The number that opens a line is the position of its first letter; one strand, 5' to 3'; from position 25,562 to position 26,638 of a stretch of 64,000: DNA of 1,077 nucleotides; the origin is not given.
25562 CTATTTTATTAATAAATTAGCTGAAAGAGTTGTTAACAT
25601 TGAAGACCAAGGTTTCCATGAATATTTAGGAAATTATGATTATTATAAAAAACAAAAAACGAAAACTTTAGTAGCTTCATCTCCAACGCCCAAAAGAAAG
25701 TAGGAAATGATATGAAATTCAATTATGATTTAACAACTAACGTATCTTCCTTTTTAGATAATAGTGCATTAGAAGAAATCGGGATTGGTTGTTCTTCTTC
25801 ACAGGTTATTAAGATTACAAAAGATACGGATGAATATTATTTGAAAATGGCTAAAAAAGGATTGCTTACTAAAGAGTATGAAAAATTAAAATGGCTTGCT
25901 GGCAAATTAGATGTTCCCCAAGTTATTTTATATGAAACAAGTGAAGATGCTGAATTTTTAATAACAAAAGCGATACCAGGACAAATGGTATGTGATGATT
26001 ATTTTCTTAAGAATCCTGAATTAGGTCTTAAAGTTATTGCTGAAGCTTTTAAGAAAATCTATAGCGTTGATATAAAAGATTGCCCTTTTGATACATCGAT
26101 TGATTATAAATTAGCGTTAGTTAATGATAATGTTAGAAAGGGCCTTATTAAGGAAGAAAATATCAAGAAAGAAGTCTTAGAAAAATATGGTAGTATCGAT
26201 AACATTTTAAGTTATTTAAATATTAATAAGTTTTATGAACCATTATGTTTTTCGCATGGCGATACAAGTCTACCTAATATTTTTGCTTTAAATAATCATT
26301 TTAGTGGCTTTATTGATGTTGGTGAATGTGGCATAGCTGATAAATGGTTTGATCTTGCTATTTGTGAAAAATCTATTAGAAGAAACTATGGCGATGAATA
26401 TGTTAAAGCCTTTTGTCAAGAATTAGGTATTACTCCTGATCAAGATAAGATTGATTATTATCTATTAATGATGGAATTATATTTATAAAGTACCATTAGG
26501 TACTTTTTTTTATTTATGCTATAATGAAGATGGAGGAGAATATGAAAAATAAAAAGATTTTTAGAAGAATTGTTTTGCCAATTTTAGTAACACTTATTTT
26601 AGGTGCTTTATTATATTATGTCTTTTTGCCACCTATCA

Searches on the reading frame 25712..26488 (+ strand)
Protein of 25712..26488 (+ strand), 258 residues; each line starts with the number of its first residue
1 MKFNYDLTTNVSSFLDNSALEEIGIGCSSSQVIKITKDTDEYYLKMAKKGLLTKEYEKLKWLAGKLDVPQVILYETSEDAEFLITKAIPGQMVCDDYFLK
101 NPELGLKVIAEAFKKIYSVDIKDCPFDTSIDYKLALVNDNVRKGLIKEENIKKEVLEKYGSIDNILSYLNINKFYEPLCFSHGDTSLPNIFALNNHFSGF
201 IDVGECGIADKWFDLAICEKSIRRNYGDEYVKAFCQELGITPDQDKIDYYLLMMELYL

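Call 8: search_protein_families(library=pfam, proteins=[window:25712-26488:+], max_evalue=0.001)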
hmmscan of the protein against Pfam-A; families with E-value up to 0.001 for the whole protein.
window:25712-26488:+ (258 aa): 2 families
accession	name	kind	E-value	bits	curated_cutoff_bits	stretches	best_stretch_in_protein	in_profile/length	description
PF01636.29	APH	-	9.1e-18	65.3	23.2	1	21-245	3-234/239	Phosphotransferase enzyme family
PF03881.20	Fructosamin_kin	-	0.00025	20.8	22.4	1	16-91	18-97/288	Fructosamine kinase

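Call 17: search_protein_families(library=ncbifam, proteins=[window:25712-26488:+], max_evalue=0.001)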
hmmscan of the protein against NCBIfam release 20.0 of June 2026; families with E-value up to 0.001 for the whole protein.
window:25712-26488:+ (258 aa): 16 families
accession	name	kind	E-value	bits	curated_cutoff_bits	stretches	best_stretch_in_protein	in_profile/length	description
NF033068.1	APH_3p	equivalog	4.1e-66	223.1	205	1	9-257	3-255/255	APH(3') family aminoglycoside O-phosphotransferase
NF032898.2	APH_3p_II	exception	1.6e-43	148.9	360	1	16-256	10-255/256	APH(3')-II family aminoglycoside O-phosphotransferase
NF033064.0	APH_3p_IIIa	exception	2.5e-38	132.1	530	1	26-257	25-264/264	aminoglycoside O-phosphotransferase APH(3')-IIIa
NF033067.1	APH_3p_VIIa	exception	2.9e-32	112.4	530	1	34-257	32-250/250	aminoglycoside O-phosphotransferase APH(3')-VIIa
NF033065.0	APH_3p_IVa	exception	1.9e-31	109.5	530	1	42-256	44-261/262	aminoglycoside O-phosphotransferase APH(3')-IVa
NF033059.2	APH_3p_I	exception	1.4e-30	106.5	400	1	14-257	18-267/267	APH(3')-I family aminoglycoside O-phosphotransferase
NF033063.0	APH_3p_XV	exception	1.7e-30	106.7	550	1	7-256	10-262/263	aminoglycoside O-phosphotransferase APH(3')-XV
NF033062.0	APH_3p_VI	exception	1.1e-29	103.9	525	1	8-256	4-258/259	APH(3')-VI family aminoglycoside O-phosphotransferase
NF033112.0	APH_3p_A16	exception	1.6e-29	103.2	580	1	26-257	23-262/262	aminoglycoside 3'-O-phosphotransferase AphA16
NF032897.1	APH_3p_V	exception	5e-21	75.2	450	1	25-256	19-263/264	APH(3')-V family aminoglycoside O-phosphotransferase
NF051474.1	APH_3p_Ia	exception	3.3e-19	69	625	1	35-256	45-270/271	aminoglycoside O-phosphotransferase APH(3')-Ia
NF032896.1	APH_3pp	equivalog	8.2e-19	68.1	325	1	45-253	29-248/254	APH(3'') family aminoglycoside O-phosphotransferase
NF032894.1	APH_3pp_Ia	exception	5.2e-16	59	600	1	45-253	47-266/272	aminoglycoside O-phosphotransferase APH(3'')-Ia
NF033066.0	APH_3p_VIIIa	exception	6.1e-15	55.3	520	1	23-252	20-262/267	aminoglycoside O-phosphotransferase APH(3')-VIIIa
NF032895.1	APH_3pp_Ib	exception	1.5e-10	40.7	600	1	47-253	43-261/267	aminoglycoside O-phosphotransferase APH(3'')-Ib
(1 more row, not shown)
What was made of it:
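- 25712..26488 (+): APH(3')-family O-phosphotransferase; candidate product-inactivating immunity enzyme. NF033068 scores 223 bits, above the 205 cut-off (call 17).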

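Call 19: search_solved_structures(query=window:25712-26488:+, max_evalue=0.01)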
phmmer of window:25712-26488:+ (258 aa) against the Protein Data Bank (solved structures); distinct sequences matched with E-value up to 0.01: 15.
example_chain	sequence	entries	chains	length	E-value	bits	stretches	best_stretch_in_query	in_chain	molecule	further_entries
2bkk_A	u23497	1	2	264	3.2e-38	135.1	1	26-257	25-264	AMINOGLYCOSIDE 3'-PHOSPHOTRANSFERASE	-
1j7i_A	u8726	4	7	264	1.4e-37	133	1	26-257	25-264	AMINOGLYCOSIDE 3'-PHOSPHOTRANSFERASE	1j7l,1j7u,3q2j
1l8t_A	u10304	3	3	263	1.6e-37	132.7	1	26-257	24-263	Aminoglycoside 3'-Phosphotransferase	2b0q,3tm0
9qos_A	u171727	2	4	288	3.6e-27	98.9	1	47-256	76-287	Aminoglycoside 3'-phosphotransferase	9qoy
1nd4_A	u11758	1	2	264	9.7e-25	90.9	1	24-256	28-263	Aminoglycoside 3'-phosphotransferase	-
4feu_A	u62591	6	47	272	1.5e-18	70.6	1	38-256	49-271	Aminoglycoside 3'-phosphotransferase AphA1-IAB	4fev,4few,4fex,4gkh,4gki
4ej7_A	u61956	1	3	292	1.9e-18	70.3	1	38-256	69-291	Aminoglycoside 3'-phosphotransferase AphA1-IAB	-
4h05_A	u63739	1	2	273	5.7e-13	52.3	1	26-255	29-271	Aminoglycoside-O-phosphotransferase VIII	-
6fuc_A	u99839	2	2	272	1.1e-09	41.5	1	50-252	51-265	Aminoglycoside phosphotransferase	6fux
3uzr_A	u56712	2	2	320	0.00011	25.1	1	28-230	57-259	Aminoglycoside phosphotransferase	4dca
3ham_A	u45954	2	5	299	0.00018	24.4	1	54-230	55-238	Aminoglycoside phosphotransferase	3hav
5iqi_A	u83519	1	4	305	0.00063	22.7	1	62-234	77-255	Bifunctional AAC/APH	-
5iqh_A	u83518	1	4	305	0.00067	22.6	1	64-234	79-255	Bifunctional AAC/APH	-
4ork_A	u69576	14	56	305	0.00071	22.5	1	64-234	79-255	Bifunctional AAC/APH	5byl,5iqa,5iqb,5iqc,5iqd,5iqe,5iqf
6ch4_A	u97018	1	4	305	0.0019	21.1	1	64-234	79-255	Bifunctional AAC/APH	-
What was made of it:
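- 25712..26488 (+): PDB APH(3')-IIIa at 3e-38 (call 19).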

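Call 91: find_related_loci(query=window:25712-26488:+, collection=genome_contigs, flank=10000)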
Query window:25712-26488:+ (258 aa) in genome_contigs; peptide patterns used: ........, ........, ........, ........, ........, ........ (x = any residue, [..] = any of these).
187 stretches matched a pattern; 39 encode a relative of the query (tblastn E <= 1e-3); 39 distinct loci.
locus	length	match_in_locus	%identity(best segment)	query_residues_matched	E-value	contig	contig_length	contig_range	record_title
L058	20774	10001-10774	96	1-258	6e-166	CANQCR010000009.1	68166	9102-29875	MAG: uncultured Bacilli bacterium isolate Lapin-004__bin25 genome assembly, contig: Lapin-004__NODE_410_length_68166_cov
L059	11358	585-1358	74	1-258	9e-131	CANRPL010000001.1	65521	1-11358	MAG: uncultured Bacilli bacterium isolate Lapin-018__bin53 genome assembly, contig: Lapin-018__NODE_349_length_65521_cov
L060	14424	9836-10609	66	1-258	8e-117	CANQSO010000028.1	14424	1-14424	MAG: uncultured Bacilli bacterium isolate Lapin-032__bin38 genome assembly, contig: Lapin-032__NODE_6032_length_14424_co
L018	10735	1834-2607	66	1-258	2e-114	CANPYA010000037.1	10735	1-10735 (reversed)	MAG: uncultured Bacilli bacterium isolate Lapin-005__bin123 genome assembly, contig: Lapin-005__NODE_8494_length_10735_c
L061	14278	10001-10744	67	1-248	7e-114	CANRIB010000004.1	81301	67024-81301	MAG: uncultured Bacilli bacterium isolate Lapin-022__bin92 genome assembly, contig: Lapin-022__NODE_274_length_81301_cov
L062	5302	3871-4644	63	1-258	3e-112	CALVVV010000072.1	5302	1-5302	MAG: uncultured Bacilli bacterium isolate BRZ_FP__bin56 genome assembly, contig: BRZ_FP__NODE_20128_length_5302_cov_9.33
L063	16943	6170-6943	62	1-258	6e-110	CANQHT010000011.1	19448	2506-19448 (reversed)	MAG: uncultured Bacilli bacterium isolate Lapin-027__bin78 genome assembly, contig: Lapin-027__NODE_2534_length_19448_co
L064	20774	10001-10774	62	1-258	7e-110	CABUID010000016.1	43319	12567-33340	MAG TPA_asm: uncultured Firmicutes bacterium isolate MGYG-HGUT-04029 genome assembly, contig: GUT_GENOME254219_16, whole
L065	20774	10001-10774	63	1-258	2e-109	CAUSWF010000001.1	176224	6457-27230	MAG TPA_asm: uncultured Erysipelotrichaceae bacterium isolate SRR15839775_bin.9_MetaWRAP_v1.3_MAG genome assembly, conti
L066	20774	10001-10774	61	1-258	4e-109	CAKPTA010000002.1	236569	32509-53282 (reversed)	MAG: uncultured Bacilli bacterium isolate REFINED_METABAT215_SUBJECT_CONTIGS_1500_ASSEMBLY_K77_MERGED__Pilot_MoBio_Fiber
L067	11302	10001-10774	62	1-258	4e-109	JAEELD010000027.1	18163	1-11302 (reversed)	MAG: Mycoplasmataceae bacterium isolate Tb.RUG.208 k141_12447871_flag=1_multi=31.0000_len=18163, whole genome shotgun se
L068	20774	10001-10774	61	1-258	8e-109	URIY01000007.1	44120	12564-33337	uncultured Tenericutes bacterium isolate UMGS1045 genome assembly, contig: NODE_590_length_44120_cov_27.990310, whole ge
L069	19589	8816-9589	62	1-258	1e-108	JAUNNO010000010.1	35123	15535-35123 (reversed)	MAG: bacterium isolate S32M_St_metabat_59 NODE_810_length_35123_cov_11.147770, whole genome shotgun sequence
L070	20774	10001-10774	62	1-258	3e-106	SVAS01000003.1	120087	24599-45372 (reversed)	MAG: Bacillota bacterium isolate SIG208 NODE_3540_length_120087_cov_14.406035, whole genome shotgun sequence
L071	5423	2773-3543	63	1-257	2e-105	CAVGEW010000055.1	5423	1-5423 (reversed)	Agathobacter sp. isolate G02647-L1_cleanbin_000057 genome assembly, contig: Spades_G02647-L1_contig_7983, whole genome s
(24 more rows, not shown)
